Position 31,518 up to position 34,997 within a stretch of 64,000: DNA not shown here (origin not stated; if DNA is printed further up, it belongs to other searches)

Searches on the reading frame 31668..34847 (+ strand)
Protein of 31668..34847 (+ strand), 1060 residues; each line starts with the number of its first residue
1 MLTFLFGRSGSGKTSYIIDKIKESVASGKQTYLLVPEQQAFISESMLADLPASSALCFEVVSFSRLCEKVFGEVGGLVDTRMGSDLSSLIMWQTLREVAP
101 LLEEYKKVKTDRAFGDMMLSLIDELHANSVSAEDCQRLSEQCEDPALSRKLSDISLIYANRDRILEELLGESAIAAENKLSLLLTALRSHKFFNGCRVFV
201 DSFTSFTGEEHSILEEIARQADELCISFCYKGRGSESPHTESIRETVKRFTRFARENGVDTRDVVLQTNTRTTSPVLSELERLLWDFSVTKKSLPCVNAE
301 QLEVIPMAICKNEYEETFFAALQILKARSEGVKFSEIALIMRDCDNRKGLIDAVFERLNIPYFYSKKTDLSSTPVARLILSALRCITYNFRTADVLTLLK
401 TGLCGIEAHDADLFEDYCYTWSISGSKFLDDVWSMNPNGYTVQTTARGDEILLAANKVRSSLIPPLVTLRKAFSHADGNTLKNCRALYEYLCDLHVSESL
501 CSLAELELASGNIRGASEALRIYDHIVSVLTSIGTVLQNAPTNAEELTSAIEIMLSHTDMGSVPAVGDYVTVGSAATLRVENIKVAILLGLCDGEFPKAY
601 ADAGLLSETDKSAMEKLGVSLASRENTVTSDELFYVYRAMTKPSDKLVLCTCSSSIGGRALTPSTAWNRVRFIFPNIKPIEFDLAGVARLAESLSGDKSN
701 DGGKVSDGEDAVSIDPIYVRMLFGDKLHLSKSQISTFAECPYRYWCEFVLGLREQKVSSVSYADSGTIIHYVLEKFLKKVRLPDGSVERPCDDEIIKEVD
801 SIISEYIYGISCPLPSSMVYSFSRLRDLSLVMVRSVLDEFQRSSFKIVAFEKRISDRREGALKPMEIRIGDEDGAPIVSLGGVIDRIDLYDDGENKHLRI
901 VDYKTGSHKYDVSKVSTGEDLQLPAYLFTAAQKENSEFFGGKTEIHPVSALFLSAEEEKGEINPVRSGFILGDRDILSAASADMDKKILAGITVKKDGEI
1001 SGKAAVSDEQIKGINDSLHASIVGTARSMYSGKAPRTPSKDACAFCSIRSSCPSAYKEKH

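Call 85: search_protein_families(library=pfam, proteins=[window:31668-34847:+], max_evalue=0.00001)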
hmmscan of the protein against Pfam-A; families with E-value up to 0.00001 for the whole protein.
window:31668-34847:+ (1060 aa): 3 families
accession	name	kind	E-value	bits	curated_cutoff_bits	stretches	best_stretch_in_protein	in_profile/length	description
PF21445.3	ADDB_N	-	2.4e-51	175.1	26.6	1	4-281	1-290/290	ADDB, N-terminal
PF12705.13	PDDEXK_1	-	5.6e-34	118.6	22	1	728-1053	1-247/247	PD-(D/E)XK nuclease superfamily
PF13361.12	UvrD_C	-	9.2e-08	32.3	25.6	1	264-414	1-150/350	UvrD-like helicase C-terminal domain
